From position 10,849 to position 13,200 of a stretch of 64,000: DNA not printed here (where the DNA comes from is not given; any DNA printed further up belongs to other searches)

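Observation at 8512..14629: Tandem paralogous ~700-aa polytopic membrane proteins coupled to lnt: candidate uncharacterised envelope-modification module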

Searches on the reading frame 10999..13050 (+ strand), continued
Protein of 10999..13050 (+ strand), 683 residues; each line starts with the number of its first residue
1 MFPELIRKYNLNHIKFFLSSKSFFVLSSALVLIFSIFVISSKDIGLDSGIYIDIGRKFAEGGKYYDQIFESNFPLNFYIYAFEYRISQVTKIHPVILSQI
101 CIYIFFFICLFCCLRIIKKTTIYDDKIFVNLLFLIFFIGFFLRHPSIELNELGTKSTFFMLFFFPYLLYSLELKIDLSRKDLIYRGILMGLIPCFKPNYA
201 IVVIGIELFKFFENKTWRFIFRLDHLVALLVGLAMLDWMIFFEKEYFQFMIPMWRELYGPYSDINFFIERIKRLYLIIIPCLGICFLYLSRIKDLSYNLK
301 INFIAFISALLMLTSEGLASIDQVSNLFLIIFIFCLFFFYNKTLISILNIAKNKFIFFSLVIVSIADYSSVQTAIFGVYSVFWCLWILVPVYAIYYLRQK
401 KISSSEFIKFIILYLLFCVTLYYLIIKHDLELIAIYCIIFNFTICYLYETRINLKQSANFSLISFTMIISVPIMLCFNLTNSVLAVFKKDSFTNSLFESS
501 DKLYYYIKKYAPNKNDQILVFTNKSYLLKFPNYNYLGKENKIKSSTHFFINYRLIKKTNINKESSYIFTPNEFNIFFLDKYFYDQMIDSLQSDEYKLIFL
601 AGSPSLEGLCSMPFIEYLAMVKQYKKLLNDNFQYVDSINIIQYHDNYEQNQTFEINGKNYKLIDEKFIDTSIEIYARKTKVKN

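Call 38: search_protein_representatives(alignment_id=A1)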
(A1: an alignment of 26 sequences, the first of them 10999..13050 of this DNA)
Query: 26 sequences, 678 profile positions. Proteins with E-value up to 0.001 (for the whole library): 2005; up to 1e-10: 696; up to 1e-30: 115. The best 150 are listed.
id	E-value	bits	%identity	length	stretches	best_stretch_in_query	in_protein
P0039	2.7e-266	902.0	-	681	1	10-678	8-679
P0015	1.4e-255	866.6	-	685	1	4-678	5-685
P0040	5.0e-253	858.2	-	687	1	4-678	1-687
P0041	3.3e-239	812.5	-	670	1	10-678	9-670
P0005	8.8e-233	791.3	-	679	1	2-678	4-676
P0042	9.8e-226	768.0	-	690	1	5-678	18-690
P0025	1.5e-220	750.8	-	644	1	15-678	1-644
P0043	1.8e-220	750.6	-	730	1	11-677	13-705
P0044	1.1e-217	741.4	-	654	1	17-678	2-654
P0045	2.1e-217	740.4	-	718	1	3-678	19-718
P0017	4.6e-213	726.1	-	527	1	2-514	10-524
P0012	1.2e-203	695.0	-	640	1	30-678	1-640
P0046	2.5e-203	693.9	-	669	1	8-678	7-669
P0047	3.8e-198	676.8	-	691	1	10-678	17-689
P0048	7.6e-196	669.2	-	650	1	18-678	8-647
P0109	4.0e-59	217.4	-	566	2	18-362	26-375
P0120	5.2e-51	190.6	-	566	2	13-428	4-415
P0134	4.7e-37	144.4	-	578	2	24-334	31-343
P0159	4.8e-26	108.1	-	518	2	15-256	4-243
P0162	1.1e-24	103.5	-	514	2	28-257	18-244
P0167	3.9e-24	101.7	-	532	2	24-259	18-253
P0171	2.0e-23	99.4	-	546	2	30-306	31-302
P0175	2.4e-22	95.8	-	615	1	33-634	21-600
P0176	3.6e-22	95.3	-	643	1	22-635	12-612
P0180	1.5e-21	93.2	-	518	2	20-305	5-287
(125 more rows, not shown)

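Call 39: search_protein_families(library=pfam, proteins=[P0109, P0120, P0134, P0159, P0162, P0167, P0171, P0175, P0176, P0180], max_evalue=0.1)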
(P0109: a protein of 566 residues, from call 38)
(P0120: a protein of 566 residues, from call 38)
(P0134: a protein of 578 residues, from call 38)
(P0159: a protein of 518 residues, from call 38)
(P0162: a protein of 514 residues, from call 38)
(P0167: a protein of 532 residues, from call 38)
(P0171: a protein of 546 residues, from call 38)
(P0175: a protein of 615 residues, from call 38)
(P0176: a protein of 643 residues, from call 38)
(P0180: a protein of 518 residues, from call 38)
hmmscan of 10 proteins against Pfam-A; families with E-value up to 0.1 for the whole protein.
P0109 (566 aa): 0 families

P0120 (566 aa): 1 family
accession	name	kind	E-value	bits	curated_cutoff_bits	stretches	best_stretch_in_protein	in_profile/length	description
PF25276.1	DUF7870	-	0.0036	17.9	27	1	465-538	7-80/174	Domain of unknown function (DUF7870)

P0134 (578 aa): 0 families

P0159 (518 aa): 0 families

P0162 (514 aa): 0 families

P0167 (532 aa): 0 families

P0171 (546 aa): 0 families

P0175 (615 aa): 0 families

P0176 (643 aa): 1 family
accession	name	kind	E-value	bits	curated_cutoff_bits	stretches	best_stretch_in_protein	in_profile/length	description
PF23840.1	Phage_tail_terminator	-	0.016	15.5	27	1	490-550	37-98/150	Phage tail terminator protein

P0180 (518 aa): 0 families

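Call 40: list_cluster_members(proteins=[P0109, P0120, P0159, P0162, P0167, P0175, P0176, P0180, P0001, P0032])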
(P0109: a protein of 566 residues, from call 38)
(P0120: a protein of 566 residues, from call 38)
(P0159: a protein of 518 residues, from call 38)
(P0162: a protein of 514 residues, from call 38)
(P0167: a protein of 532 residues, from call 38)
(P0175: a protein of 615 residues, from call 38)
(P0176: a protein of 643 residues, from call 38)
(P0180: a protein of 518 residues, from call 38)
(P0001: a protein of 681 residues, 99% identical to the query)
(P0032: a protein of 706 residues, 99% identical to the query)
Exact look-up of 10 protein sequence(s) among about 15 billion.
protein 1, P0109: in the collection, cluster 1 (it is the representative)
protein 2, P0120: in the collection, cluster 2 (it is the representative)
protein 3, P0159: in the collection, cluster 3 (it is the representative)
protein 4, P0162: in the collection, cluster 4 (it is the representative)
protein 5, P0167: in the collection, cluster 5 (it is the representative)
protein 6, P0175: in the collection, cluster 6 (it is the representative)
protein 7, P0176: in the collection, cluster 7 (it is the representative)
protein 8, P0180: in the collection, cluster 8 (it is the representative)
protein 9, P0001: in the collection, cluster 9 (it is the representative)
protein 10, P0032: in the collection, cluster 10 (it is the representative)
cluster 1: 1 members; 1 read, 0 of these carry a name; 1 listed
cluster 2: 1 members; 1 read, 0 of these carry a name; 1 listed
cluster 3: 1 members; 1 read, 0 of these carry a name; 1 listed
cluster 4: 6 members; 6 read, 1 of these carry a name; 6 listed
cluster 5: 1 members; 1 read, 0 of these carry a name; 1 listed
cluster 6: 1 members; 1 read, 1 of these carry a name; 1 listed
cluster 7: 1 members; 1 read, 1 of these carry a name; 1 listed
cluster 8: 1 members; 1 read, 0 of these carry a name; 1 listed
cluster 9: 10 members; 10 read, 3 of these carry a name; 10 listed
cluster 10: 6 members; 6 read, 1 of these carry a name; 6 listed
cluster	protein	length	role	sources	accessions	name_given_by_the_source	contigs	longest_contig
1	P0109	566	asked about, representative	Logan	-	-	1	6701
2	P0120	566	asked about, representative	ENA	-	-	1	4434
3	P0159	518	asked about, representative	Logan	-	-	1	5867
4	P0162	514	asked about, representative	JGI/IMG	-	-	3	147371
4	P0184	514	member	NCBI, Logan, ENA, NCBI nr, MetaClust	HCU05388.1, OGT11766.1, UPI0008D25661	MAG: hypothetical protein A2X77_04915 [Gammaproteobacteria bacterium GWE2_42_36] | status=active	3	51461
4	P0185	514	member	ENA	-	-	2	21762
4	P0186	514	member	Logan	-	-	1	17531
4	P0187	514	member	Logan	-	-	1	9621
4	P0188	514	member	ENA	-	-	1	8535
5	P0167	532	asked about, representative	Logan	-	-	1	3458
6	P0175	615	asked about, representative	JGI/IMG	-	hypothetical protein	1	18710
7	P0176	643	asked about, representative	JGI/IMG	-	hypothetical protein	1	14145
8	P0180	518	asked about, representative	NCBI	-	-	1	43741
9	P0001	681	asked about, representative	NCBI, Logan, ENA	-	-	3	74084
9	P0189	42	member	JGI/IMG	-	hypothetical protein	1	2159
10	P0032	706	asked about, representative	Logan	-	-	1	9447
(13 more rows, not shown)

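Call 43: search_protein_families(library=pfam, proteins=[L036:1377-3068:-, L009:497-1636:-, L018:1534-2130:+, L009:2131-3036:+, L011:11364-11888:+, L030:613-1494:-, L002:669-1880:-, L040:9104-10507:+, L013:2134-2646:+], max_evalue=0.01)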
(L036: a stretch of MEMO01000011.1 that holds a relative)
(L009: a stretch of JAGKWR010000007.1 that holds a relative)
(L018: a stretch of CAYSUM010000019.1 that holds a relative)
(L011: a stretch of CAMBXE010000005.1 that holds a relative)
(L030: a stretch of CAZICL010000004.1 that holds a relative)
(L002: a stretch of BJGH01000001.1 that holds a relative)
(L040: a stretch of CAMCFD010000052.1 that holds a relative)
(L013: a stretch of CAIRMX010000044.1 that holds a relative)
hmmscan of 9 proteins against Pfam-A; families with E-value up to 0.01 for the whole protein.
L036:1377-3068:- (564 aa): 3 families
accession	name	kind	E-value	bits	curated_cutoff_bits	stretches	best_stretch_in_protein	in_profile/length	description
PF00535.33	Glycos_transf_2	-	8.5e-06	26.2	23.3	1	13-122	5-104/168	Glycosyl transferase family 2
PF03071.21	GNT-I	-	7.4e-05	22.2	25.4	1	3-134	90-229/434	GNT-I family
PF00483.29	NTP_transferase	-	0.00063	19.8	21.2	1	56-126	59-130/245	Nucleotidyl transferase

L009:497-1636:- (380 aa): 7 families
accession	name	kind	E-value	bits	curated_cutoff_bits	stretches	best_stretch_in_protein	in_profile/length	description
PF00534.26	Glycos_transf_1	-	1.3e-29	103.4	26.4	1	202-359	9-172/172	Glycosyl transferases group 1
PF13692.12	Glyco_trans_1_4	-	1.9e-21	77.3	27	1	209-345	2-142/142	Glycosyl transferases group 1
PF13439.12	Glyco_transf_4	-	4.8e-16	59.7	28.5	1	31-189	2-165/170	Glycosyltransferase Family 4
PF13524.12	Glyco_trans_1_2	-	1.5e-07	31.9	25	1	235-373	10-143/144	Glycosyl transferase-like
PF20706.3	GT4-conflict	-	4.4e-07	29.7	26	1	152-314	141-314/385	Family 4 Glycosyltransferase in conflict systems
PF13579.12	Glyco_trans_4_4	-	5.3e-05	24.1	29.7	1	98-186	66-155/158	Glycosyl transferase 4-like domain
PF02350.25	Epimerase_2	-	0.00044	19.7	30.6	1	185-375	153-345/347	UDP-N-acetylglucosamine 2-epimerase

L018:1534-2130:+ (199 aa): 1 family
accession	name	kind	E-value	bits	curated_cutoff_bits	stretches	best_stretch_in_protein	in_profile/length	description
PF00908.23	dTDP_sugar_isom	-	7.2e-69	231.2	27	1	26-194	3-168/168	dTDP-4-dehydrorhamnose 3,5-epimerase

L009:2131-3036:+ (302 aa): 6 families
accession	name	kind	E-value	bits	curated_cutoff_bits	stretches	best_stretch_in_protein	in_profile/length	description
PF04321.23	RmlD_sub_bind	-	8.2e-98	327.4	27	1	29-298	2-283/287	RmlD substrate binding domain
PF01370.27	Epimerase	-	2.4e-24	86.5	20.9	1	30-191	1-186/240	NAD dependent epimerase/dehydratase family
PF02719.21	Polysacc_synt_2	-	1.2e-11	44.8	20.2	1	62-183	61-169/293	Polysaccharide biosynthesis protein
PF16363.11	GDP_Man_Dehyd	-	6.9e-11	42.6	27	1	61-168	58-169/332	GDP-mannose 4,6 dehydratase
PF01073.25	3Beta_HSD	-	8.7e-07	28.7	22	1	60-201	50-204/280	3-beta hydroxysteroid dehydrogenase/isomerase family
PF07993.18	NAD_binding_4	-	2.5e-06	27.3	20.1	1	79-177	89-206/258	Male sterility protein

L011:11364-11888:+ (175 aa): 4 families
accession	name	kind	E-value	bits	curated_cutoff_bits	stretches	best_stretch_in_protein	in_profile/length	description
PF01381.28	HTH_3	-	1.1e-09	38.7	23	1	47-99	1-53/55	Helix-turn-helix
PF13560.12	HTH_31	-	2.7e-05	24.8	27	1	46-86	5-46/64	Helix-turn-helix domain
PF20317.4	HTH_60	-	0.0042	17.9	24.1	1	40-95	3-58/140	Helix-turn-helix domain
PF12844.13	HTH_19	-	0.0094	16.3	30.2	1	45-79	2-36/64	Helix-turn-helix domain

L030:613-1494:- (294 aa): 1 family
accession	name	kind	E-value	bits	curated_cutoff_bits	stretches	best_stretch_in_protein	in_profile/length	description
PF18922.5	DUF5672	-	2.9e-49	167.3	24.4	1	75-278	1-164/164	Protein of unknown function (DUF5672)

L002:669-1880:- (404 aa): 4 families
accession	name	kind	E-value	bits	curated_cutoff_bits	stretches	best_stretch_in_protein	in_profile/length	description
PF08240.17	ADH_N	-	6e-27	94.4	23.5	1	85-204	2-104/104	Alcohol dehydrogenase GroES-like domain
PF00107.32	ADH_zinc_N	-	1.1e-17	64.6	31.8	1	243-364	1-127/129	Zinc-binding dehydrogenase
PF01262.27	AlaDh_PNT_C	-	0.00027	20.9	23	1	233-303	28-101/214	Alanine dehydrogenase/PNT, C-terminal domain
PF02826.25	2-Hacid_dh_C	-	0.0033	17.2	25.1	1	231-277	34-80/178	D-isomer specific 2-hydroxyacid dehydrogenase, NAD binding domain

L040:9104-10507:+ (468 aa): 1 family
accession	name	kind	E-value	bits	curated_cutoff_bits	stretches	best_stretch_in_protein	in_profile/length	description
PF00579.31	tRNA-synt_1b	-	1.7e-79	267.7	21.1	2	50-237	4-177/292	tRNA synthetases class I (W and Y)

L013:2134-2646:+ (171 aa): 0 families

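Call 44: find_encoding_contigs(protein=P0162, flank=8000, max_places=2)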
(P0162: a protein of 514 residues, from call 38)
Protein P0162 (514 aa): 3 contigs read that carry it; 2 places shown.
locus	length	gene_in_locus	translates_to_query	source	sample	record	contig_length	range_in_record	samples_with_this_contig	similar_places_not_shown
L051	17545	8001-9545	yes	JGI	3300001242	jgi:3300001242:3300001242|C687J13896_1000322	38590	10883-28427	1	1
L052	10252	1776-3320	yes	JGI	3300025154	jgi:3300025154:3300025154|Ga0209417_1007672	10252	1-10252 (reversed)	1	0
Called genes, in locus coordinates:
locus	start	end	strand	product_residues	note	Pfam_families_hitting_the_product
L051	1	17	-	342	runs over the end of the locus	PF05569:Peptidase_M56 (weak), PF01435:Peptidase_M48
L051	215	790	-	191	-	PF04011:LemA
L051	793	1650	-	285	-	PF00140:Sigma70_r1_2 (weak), PF04542:Sigma70_r2, PF04545:Sigma70_r4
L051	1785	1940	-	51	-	-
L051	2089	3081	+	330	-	PF11104:PilM_2 (weak)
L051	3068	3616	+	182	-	-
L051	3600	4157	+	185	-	-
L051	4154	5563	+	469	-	PF03958:Secretin_N, PF00263:Secretin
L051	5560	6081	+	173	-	PF13189:Cytidylate_kin2 (faint), PF13238:AAA_18, PF01202:SKI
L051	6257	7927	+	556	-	PF13599:Pentapeptide_4 (faint), PF00805:Pentapeptide (faint)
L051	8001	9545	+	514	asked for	-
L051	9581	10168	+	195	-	-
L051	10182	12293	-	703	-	PF02995:DUF229 (faint), PF00884:Sulfatase, PF01663:Phosphodiest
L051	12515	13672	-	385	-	PF00465:Fe-ADH, PF13685:Fe-ADH_2, PF25137:ADH_Fe_C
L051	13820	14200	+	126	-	PF01042:Ribonuc_L-PSP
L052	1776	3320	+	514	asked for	-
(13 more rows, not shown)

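Call 45: find_encoding_contigs(protein=P0180, flank=6000, max_places=1)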
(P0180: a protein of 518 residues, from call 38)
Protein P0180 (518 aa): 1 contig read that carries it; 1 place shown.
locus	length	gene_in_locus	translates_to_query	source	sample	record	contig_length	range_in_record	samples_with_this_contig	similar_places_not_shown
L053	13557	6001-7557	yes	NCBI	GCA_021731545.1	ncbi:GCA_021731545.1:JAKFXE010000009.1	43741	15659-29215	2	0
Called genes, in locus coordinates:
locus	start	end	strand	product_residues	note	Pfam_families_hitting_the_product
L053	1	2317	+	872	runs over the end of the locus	PF12705:PDDEXK_1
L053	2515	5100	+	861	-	PF00580:UvrD-helicase, PF13245:AAA_19 (weak), PF13361:UvrD_C, PF13538:UvrD_C_2 (faint)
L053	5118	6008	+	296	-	PF06189:5-nucleotidase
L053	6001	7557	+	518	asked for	-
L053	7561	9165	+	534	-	-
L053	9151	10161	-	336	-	PF01180:DHO_dh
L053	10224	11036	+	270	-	-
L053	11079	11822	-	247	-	PF01479:S4, PF00849:PseudoU_synth_2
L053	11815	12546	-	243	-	PF04079:SMC_ScpB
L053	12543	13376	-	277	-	PF02616:SMC_ScpA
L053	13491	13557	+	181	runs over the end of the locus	PF04279:IspA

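Call 46: find_encoding_contigs(protein=P0176, flank=6000, max_places=1)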
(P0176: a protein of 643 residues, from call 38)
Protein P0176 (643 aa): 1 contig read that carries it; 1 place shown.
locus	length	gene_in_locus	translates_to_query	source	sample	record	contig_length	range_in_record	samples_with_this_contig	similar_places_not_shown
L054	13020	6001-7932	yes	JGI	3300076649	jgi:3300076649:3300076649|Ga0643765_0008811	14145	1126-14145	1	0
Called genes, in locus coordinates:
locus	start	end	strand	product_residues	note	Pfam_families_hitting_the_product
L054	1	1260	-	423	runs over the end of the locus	PF00817:IMS, PF11798:IMS_HHH (weak), PF11799:IMS_C, PF13438:DUF4113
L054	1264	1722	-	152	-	PF00717:Peptidase_S24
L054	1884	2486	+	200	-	-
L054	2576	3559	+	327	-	PF01040:UbiA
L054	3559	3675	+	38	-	-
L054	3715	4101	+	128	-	-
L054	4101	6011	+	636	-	-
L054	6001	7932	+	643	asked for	-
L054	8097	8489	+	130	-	-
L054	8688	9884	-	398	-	-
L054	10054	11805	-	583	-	PF00664:ABC_membrane, PF00005:ABC_tran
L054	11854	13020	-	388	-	?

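Call 47: find_encoding_contigs(protein=P0134, flank=6000, max_places=1)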
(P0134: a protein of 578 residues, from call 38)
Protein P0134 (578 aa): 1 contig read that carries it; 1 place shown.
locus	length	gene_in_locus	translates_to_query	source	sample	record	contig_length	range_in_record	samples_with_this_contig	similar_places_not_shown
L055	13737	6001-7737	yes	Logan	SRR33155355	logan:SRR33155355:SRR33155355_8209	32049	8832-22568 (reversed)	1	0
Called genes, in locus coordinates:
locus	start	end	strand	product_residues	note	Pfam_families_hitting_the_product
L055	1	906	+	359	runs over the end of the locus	PF01073:3Beta_HSD, PF01370:Epimerase, PF02719:Polysacc_synt_2, PF04321:RmlD_sub_bind, PF16363:GDP_Man_Dehyd, PF07993:NAD_binding_4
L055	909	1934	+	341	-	PF01757:Acyl_transf_3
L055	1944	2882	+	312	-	PF00535:Glycos_transf_2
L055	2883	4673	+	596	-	PF00155:Aminotran_1_2, PF01041:DegT_DnrJ_EryC1, PF13302:Acetyltransf_3, PF00583:Acetyltransf_1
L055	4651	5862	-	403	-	PF01041:DegT_DnrJ_EryC1, PF00155:Aminotran_1_2 (weak), PF01053:Cys_Met_Meta_PP (weak)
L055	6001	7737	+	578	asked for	-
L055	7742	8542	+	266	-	PF00456:Transketolase_N, PF09364:XFP_N (weak)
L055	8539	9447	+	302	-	PF02779:Transket_pyr, PF02780:Transketolase_C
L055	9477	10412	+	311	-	PF00535:Glycos_transf_2, PF13506:Glyco_transf_21 (weak), PF13641:Glyco_tranf_2_3 (weak)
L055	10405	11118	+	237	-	PF00583:Acetyltransf_1, PF13673:Acetyltransf_10, PF13508:Acetyltransf_7 (weak)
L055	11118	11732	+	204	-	PF02353:CMAS, PF13489:Methyltransf_23, PF00891:Methyltransf_2 (weak), PF13847:Methyltransf_31, PF08241:Methyltransf_11, PF08242:Methyltransf_12, PF13649:Methyltransf_25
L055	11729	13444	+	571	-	-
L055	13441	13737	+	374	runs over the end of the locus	PF00155:Aminotran_1_2, PF00266:Aminotran_5 (weak), PF01041:DegT_DnrJ_EryC1, PF01212:Beta_elim_lyase (weak)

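Call 59: search_protein_families(library=ncbifam, alignment_id=A3, max_evalue=1)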
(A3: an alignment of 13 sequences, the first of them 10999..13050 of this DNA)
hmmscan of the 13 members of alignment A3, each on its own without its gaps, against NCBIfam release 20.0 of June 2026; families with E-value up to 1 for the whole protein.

A. member 1, window:10999-13050:+ (683 aa): 0 families

B. families by the number of members that match (of 13 scanned): 6 families
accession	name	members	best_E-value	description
NF004933.0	PRK06287.1-4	2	0.083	cobalt transport protein CbiN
TIGR02954.1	Sig70_famx3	1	0.00036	RNA polymerase sigma-70 factor, TIGR02954 family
NF042915.1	MAB_1171c_fam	1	0.019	MAB_1171c family putative transporter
NF008877.0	PRK11913.1-2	1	0.058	phenylalanine 4-monooxygenase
TIGR00861.1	MIP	1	0.068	MIP family channel protein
NF003962.0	PRK05454.2-5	1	0.23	glucans biosynthesis glucosyltransferase MdoH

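Call 60: search_solved_structures(query=A3, max_evalue=10)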
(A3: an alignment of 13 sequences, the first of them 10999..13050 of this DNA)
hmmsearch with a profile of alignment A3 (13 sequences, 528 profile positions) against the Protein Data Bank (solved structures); distinct sequences matched with E-value up to 10: 2.
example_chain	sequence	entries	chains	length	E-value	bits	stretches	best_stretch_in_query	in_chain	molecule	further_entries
6mui_B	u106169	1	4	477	0.55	12.2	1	174-237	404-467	E2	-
4jpp_A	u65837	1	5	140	6.8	8.6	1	407-473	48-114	Minor spike protein H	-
